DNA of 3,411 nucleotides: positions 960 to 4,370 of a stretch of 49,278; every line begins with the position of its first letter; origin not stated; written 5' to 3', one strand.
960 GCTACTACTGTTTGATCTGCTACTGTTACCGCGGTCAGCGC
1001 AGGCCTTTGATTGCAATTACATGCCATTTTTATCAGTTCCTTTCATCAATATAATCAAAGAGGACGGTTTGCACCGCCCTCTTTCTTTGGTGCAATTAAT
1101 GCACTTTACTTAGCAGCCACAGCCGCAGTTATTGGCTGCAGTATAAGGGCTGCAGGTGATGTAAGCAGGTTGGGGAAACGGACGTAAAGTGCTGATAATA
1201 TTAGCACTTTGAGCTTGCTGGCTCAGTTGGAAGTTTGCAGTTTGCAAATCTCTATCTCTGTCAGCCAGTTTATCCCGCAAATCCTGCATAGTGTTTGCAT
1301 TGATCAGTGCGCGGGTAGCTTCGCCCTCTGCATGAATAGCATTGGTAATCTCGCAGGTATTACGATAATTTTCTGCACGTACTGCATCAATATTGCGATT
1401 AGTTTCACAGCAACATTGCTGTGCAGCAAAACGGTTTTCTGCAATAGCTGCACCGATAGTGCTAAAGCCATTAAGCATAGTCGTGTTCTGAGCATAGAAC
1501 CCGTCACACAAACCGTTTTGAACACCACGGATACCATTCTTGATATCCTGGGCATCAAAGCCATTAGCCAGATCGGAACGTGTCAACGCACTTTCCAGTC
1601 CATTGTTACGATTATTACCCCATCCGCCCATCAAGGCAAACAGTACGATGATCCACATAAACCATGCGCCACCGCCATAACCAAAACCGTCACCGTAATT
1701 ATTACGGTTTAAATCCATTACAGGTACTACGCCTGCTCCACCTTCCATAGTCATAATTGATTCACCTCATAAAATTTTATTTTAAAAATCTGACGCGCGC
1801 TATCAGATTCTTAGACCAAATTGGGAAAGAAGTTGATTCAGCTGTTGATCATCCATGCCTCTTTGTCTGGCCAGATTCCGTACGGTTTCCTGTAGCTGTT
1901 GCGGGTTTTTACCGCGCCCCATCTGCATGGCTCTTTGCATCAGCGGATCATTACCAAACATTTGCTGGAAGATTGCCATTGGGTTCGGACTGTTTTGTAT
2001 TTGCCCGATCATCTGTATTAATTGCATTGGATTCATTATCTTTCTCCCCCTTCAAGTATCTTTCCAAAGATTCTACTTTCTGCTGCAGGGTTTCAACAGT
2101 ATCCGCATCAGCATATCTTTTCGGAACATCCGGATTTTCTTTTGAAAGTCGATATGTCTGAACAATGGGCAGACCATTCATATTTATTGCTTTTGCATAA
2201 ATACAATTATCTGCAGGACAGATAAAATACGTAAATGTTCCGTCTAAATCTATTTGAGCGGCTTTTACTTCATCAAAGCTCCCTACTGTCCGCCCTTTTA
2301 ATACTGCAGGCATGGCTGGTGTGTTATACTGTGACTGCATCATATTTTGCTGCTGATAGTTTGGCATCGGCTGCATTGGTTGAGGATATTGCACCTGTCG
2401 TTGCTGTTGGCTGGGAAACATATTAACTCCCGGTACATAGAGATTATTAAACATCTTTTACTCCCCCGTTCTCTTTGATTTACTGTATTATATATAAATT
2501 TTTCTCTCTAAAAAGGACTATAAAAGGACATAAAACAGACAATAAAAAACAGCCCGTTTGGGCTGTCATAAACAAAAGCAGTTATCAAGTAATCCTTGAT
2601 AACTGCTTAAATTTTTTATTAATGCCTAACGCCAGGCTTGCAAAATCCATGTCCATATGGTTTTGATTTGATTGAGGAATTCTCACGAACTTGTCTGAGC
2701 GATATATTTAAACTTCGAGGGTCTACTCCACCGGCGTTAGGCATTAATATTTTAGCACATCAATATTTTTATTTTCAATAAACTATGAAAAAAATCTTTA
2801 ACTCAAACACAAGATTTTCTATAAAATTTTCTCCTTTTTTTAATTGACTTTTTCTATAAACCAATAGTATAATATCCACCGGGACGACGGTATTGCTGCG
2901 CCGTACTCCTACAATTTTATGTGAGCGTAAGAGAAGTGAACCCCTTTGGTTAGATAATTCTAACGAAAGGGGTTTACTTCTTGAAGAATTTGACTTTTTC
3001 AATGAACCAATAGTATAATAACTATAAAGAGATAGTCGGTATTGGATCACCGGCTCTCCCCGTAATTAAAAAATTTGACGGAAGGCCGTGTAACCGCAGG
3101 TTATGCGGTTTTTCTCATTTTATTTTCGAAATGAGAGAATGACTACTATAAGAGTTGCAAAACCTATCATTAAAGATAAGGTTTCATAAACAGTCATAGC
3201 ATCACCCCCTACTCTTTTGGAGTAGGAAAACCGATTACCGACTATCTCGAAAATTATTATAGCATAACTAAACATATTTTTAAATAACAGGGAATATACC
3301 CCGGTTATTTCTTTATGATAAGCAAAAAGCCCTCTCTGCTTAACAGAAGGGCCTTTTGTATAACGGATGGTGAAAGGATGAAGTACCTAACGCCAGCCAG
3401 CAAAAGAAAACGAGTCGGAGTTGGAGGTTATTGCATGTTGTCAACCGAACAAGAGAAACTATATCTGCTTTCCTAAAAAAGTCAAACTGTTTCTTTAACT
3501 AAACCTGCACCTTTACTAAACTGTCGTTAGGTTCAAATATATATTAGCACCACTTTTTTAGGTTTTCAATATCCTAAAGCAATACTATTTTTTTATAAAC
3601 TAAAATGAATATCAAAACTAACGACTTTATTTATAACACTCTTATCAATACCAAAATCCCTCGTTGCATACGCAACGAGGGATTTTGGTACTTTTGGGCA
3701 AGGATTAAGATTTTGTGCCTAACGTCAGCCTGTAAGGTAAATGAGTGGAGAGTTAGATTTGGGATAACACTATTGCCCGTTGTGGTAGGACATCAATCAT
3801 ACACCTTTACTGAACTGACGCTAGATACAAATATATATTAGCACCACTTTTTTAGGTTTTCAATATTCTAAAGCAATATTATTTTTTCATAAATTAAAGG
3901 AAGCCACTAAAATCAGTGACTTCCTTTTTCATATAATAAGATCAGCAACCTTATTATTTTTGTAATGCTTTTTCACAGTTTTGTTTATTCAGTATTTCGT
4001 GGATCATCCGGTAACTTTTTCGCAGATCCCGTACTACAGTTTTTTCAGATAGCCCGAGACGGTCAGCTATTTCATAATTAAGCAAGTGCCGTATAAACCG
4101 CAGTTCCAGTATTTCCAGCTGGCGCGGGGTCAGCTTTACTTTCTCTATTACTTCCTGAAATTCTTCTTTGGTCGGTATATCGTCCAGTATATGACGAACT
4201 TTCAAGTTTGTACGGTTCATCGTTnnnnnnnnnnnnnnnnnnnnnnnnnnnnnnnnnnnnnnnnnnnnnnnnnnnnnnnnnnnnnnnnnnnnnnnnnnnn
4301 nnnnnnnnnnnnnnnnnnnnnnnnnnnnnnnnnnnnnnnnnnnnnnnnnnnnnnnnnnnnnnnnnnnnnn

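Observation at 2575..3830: Three paralogous minus-strand structured ncRNA candidates with covarying closing stems in a 1.5-kb gene-free region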

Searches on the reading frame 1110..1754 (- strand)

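Call 12: search_protein_families(library=pfam, proteins=[window:1110-1754:-], max_evalue=0.01)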
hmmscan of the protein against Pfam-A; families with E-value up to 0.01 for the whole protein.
window:1110-1754:- (214 aa): 0 families

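Call 13: search_protein_families(library=phrogs, proteins=[window:1110-1754:-], max_evalue=0.001)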
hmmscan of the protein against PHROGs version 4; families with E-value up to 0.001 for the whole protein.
window:1110-1754:- (214 aa): 2 families
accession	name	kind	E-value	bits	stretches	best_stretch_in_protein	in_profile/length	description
phrog_16490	-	unknown function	6e-12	46.8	1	3-188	4-223/286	-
phrog_9288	-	unknown function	1.6e-06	29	1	73-190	101-211/234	-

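Call 76: search_protein_families(library=pfam, proteins=[window:1110-1754:-], max_evalue=0.01)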
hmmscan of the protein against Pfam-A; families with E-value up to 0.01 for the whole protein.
window:1110-1754:- (214 aa): 0 families

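Call 92: search_protein_families(library=padloc, proteins=[window:1110-1754:-], max_evalue=0.01)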
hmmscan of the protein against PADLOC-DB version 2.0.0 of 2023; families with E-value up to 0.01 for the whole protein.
window:1110-1754:- (214 aa): 0 families

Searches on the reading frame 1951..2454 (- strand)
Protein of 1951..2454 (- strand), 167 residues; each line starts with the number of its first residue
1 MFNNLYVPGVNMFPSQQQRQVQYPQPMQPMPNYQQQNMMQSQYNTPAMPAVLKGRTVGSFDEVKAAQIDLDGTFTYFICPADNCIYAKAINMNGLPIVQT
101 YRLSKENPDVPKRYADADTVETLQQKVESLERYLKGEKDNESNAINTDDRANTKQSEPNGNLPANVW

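Call 12: search_protein_families(library=pfam, proteins=[window:1951-2454:-], max_evalue=0.01)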
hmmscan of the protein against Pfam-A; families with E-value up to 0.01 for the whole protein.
window:1951-2454:- (167 aa): 0 families

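Call 13: search_protein_families(library=phrogs, proteins=[window:1951-2454:-], max_evalue=0.001)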
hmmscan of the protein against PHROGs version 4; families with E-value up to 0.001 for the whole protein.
window:1951-2454:- (167 aa): 1 family
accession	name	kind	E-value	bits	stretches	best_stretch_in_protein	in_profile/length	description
phrog_21718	-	unknown function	2.8e-06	28.4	1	17-138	12-148/159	-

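Call 86: search_protein_families(library=pfam, proteins=[window:1951-2454:-], max_evalue=0.1)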
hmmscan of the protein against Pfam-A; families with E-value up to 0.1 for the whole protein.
window:1951-2454:- (167 aa): 0 families

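Call 92: search_protein_families(library=padloc, proteins=[window:1951-2454:-], max_evalue=0.01)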
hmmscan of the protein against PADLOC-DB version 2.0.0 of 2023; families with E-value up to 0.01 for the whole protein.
window:1951-2454:- (167 aa): 0 families

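Call 93: search_solved_structures(query=window:1951-2454:-, max_evalue=1)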
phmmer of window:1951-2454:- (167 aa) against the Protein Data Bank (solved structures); distinct sequences matched with E-value up to 1: 0.

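Call 94: find_homologous_proteins(query=window:1951-2454:-, max_evalue=0.001)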
Query window:1951-2454:- (167 aa): 26 proteins with E <= 0.001 among 40 candidates.
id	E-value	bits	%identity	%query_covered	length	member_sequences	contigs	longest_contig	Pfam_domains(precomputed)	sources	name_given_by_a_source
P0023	2.3e-106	370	99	100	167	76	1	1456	-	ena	-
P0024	5.7e-106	369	99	100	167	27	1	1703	-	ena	-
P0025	1.3e-62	228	94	67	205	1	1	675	PF06949.17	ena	-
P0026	1.1e-54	202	100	55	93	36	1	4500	-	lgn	-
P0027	1.8e-46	176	58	93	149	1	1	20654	-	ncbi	ncbi:hypothetical protein [Phascolarctobacterium sp.]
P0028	1.6e-45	173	55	96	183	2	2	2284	-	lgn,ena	-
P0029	2.4e-45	172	55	96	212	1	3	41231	-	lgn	-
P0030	3.2e-45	172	54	96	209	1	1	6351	-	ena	-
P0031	8.3e-44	167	63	66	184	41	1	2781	-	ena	-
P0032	2.3e-43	166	53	96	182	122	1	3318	-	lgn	-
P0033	3.2e-43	165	56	96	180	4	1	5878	-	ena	-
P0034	6.5e-43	164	62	69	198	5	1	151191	-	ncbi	ncbi:hypothetical protein [Phascolarctobacterium sp.]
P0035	1.7e-42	163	63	66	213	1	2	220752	-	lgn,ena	-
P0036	2.1e-42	162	52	96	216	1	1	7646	-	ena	-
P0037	3.0e-42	162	62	66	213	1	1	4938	-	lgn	-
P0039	1.7e-41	160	59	79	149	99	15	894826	-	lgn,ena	-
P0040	2.4e-41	159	63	66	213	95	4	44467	-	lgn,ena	-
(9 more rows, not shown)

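Call 95: find_encoding_contigs(protein=P0029, flank=4000, max_places=3)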
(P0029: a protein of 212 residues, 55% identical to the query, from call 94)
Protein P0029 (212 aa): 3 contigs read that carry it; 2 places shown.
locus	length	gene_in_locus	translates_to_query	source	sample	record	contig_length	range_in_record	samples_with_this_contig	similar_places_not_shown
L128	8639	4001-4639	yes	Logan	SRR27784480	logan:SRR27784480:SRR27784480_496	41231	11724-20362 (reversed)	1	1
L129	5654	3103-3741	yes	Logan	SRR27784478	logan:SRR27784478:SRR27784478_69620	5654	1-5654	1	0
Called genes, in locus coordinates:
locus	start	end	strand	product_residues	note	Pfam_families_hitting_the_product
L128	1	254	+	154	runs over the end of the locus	PF08291:Peptidase_M15_3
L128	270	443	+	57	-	-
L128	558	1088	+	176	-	-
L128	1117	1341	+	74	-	PF07374:DUF1492 (weak), PF07638:Sigma70_ECF, PF00196:GerE (weak), PF04545:Sigma70_r4, PF08281:Sigma70_r4_2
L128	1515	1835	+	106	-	-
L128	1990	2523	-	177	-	-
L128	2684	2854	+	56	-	-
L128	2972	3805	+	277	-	PF02498:Bro-N, PF03374:ANT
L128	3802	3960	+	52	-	-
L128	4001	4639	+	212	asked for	-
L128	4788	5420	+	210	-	-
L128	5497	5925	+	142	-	-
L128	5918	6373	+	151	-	PF25223:DUF7841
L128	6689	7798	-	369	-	PF14659:Phage_int_SAM_3 (weak), PF00589:Phage_integrase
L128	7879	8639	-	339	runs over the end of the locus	PF07751:Abi_2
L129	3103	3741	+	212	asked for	-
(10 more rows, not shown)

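Call 96: find_encoding_contigs(protein=P0039, flank=4000, max_places=4)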
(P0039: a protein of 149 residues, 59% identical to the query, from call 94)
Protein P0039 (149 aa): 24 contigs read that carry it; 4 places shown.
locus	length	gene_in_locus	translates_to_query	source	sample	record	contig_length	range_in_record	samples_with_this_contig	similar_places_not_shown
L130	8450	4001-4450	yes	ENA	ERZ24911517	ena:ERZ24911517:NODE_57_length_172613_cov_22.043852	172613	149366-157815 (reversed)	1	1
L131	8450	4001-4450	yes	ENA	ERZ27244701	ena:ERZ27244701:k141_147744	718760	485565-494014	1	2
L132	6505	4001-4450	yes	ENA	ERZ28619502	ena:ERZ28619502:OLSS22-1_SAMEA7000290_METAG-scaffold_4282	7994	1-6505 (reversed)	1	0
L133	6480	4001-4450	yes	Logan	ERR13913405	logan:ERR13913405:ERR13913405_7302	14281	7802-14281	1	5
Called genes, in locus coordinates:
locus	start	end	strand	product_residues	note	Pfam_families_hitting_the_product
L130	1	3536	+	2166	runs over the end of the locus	PF18819:MuF_C, PF18760:ART-PolyVal (weak)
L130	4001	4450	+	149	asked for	-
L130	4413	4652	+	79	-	-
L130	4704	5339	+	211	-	-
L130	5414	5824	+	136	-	-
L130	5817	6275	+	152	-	PF25223:DUF7841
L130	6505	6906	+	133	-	PF13248:Zn_ribbon_3 (weak)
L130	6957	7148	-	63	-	PF00830:Ribosomal_L28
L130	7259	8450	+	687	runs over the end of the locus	PF17191:RecG_wedge, PF00270:DEAD, PF04851:ResIII, PF22590:Cas3-like_C_2 (faint), PF00271:Helicase_C, PF19833:RecG_dom3_C (weak)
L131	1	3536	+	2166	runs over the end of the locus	PF18819:MuF_C, PF18760:ART-PolyVal (weak)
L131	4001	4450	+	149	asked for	-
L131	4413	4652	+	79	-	-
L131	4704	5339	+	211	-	-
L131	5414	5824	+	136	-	-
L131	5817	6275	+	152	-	PF25223:DUF7841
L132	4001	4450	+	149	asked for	-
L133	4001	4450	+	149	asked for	-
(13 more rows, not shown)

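Call 97: find_encoding_contigs(protein=P0040, flank=4000, max_places=3)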
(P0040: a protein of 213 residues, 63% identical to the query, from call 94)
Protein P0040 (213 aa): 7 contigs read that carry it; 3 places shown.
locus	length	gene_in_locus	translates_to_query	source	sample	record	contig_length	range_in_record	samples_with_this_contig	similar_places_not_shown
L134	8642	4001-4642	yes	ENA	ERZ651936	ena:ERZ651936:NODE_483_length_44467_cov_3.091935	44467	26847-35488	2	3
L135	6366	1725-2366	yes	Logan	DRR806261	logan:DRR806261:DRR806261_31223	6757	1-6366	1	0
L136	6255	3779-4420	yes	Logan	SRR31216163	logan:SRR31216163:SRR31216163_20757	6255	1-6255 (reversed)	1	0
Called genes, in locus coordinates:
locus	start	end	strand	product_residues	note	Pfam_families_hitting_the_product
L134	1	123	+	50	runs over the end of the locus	-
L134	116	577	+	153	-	PF08291:Peptidase_M15_3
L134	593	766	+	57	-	-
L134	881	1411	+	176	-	-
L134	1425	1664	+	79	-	PF07374:DUF1492 (weak), PF07638:Sigma70_ECF, PF00196:GerE (weak), PF04545:Sigma70_r4, PF08281:Sigma70_r4_2 (weak)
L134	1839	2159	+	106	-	-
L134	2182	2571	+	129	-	-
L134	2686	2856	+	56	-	-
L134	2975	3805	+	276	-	PF02498:Bro-N, PF03374:ANT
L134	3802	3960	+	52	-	-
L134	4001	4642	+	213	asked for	-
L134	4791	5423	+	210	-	-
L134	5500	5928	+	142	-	-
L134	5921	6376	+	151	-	PF25223:DUF7841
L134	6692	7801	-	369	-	PF14659:Phage_int_SAM_3 (weak), PF00589:Phage_integrase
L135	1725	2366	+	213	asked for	-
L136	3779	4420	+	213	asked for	-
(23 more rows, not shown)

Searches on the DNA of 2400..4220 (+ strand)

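Call 5: search_rna_families(source=window, start=2400, end=4000, threshold=evalue, max_evalue=10, show_alignments=3)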
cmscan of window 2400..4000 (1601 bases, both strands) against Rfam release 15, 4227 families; matches with E-value up to 10: 26.
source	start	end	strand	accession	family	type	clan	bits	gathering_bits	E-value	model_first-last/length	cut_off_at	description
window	3126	3271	-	RF01492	rli28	Gene; sRNA;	-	39.8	45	0.0044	1-186/186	no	Listeria sRNA rli28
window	3589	3686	+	RF01822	RsaJ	Gene; sRNA;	-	33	100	1.3e-05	1-287/287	no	RNA Staph. aureus A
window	3879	3955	-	RF02621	BSnc120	Gene; sRNA;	-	28.4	114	0.0005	1-88/88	no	Brucella sRNA 120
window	3610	3688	+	RF02846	Ref84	Gene; antisense;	-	27.2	52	0.73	1-87/87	no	Enterococcus sRNA 84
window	3587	3690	+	RF00515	PyrR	Cis-reg;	-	26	54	0.57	1-115/115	no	PyrR binding site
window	3590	3694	+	RF01065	23S-methyl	Cis-reg;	-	24.3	50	0.43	1-102/102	no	23S methyl RNA motif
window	3029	3120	+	RF04312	trpB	Cis-reg;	-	23.5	59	1.8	1-107/107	no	trpB ncRNA motif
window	3283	3389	-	RF01770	rimP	Cis-reg; leader;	-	22.3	47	0.87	1-102/102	no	Gammaprotebacteria rimP leader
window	3851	3926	+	RF02379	csRNA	Gene; sRNA;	-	22.2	57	4.9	1-93/93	no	Cia-dependent small RNA csRNA1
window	2714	2807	-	RF00149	snoZ103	Gene; snRNA; snoRNA; CD-box;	-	22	44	0.29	1-100/100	no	Small nucleolar RNA Z103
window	2535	2653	-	RF02065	STnc340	Gene; sRNA;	-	21.8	80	3.3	1-130/130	no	Enterobacterial sRNA STnc340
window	3117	3231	-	RF01412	BsrG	Gene; sRNA;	-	21.2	55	0.018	29-149/259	no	BsrG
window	3649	3690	-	RF01061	mir-548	Gene; miRNA;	-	20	90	1.1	1-84/84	no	mir-548 microRNA precursor family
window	2575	2672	-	RF02890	SprC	Gene; sRNA;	-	19.9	100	4.8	1-153/153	no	Small pathogenicity island RNA C (srn_3610)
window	3649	3690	+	RF01061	mir-548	Gene; miRNA;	-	19.4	90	1.6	1-84/84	no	mir-548 microRNA precursor family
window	3284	3361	+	RF02450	ncr1175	Gene; sRNA;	-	16.5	60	6.6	1-110/110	no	Bacillus sRNA ncr1175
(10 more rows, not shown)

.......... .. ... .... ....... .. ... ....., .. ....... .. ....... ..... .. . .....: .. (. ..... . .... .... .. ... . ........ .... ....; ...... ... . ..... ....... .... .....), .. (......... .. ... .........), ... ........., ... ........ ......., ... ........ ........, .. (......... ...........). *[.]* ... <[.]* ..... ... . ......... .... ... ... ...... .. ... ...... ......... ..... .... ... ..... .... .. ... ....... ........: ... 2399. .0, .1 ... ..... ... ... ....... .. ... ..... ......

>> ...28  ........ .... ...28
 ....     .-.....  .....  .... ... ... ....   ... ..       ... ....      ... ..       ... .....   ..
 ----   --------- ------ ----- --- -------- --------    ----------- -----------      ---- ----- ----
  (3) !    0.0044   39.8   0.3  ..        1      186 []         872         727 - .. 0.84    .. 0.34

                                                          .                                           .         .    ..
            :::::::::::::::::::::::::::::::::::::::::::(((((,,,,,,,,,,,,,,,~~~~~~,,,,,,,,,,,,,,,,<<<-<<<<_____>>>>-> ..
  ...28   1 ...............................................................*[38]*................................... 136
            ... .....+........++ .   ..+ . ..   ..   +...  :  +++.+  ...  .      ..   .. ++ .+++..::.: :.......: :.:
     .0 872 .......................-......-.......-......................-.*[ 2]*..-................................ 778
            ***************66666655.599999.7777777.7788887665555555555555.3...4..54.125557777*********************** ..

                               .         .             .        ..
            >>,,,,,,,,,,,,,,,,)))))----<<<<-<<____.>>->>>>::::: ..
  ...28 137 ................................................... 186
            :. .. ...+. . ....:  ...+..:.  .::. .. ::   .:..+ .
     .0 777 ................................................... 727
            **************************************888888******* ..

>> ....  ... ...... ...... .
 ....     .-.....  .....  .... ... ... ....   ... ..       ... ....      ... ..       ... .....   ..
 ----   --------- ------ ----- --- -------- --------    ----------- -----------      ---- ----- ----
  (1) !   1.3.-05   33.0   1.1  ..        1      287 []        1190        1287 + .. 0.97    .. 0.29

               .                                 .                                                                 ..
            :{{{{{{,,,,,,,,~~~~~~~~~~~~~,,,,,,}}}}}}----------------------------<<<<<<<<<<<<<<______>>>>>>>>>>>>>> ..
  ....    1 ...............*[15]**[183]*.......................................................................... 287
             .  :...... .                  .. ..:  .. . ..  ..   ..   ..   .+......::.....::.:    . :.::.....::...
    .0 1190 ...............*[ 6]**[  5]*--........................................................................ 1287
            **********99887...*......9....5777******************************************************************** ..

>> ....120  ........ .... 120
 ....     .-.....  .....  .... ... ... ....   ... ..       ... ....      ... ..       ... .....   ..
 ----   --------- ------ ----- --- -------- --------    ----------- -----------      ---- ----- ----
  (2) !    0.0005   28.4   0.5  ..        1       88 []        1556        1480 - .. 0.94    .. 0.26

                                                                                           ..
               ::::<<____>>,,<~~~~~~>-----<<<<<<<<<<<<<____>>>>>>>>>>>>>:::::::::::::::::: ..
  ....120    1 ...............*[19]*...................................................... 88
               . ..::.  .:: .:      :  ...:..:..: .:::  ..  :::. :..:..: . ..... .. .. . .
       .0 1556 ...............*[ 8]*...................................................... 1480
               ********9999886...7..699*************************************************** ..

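Call 8: search_dna_similar(query=window:2400-4000:+, collection=phages, mode=distant, max_rows=40)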
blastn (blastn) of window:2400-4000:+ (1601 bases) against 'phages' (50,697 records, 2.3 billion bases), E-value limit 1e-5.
No match.

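Call 88: search_rna_families(source=L073, start=4270, end=5740, threshold=evalue, max_evalue=1)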
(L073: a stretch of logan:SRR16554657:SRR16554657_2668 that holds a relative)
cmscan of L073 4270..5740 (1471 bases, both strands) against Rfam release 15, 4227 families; matches with E-value up to 1: 11.
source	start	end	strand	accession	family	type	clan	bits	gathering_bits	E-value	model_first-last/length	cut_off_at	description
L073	5623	5739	+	RF02526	SSRC34_1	Gene; sRNA;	-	29.8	64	0.081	1-128/128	no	Streptococcus sRNA SSRC34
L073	5578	5650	+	RF00368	sroB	Gene; sRNA;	-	27.8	44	0.46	1-83/83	no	sroB RNA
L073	4270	4308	+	RF02449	ncr1015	Gene; sRNA;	-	25.8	60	0.51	82-121/121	5'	Bacillus sRNA ncr1015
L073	4270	4322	+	RF02621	BSnc120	Gene; sRNA;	-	25.2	114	0.0046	36-88/88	5'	Brucella sRNA 120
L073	4481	4549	+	RF02844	RefA9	Gene; antisense;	-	24.8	49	0.4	1-64/64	no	Enterococcus sRNA A9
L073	4272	4339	-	RF00125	IS128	Gene; sRNA;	-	24.6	80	0.018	126-198/209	no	IS128 RNA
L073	4271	4319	-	RF02386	sau-19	Gene; sRNA;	-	23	80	0.27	1-75/75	no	Staphylococcus sRNA sau-19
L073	4272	4305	+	RF04134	MIR7504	Gene; miRNA;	-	21.9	83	0.7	1-124/124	no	MIR7504 microRNA precursor family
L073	4500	4555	+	RF00506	Thr_leader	Cis-reg; leader;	-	21.4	55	0.33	1-118/118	no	Threonine operon leader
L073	4880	4939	-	RF02864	sRNA_0030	Gene; sRNA;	-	20.9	123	0.25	89-155/165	no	Enterococcus sRNA 30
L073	5220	5279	-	RF00639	mir-515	Gene; miRNA;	CL00096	20.9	68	0.46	1-87/87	no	mir-515 microRNA precursor family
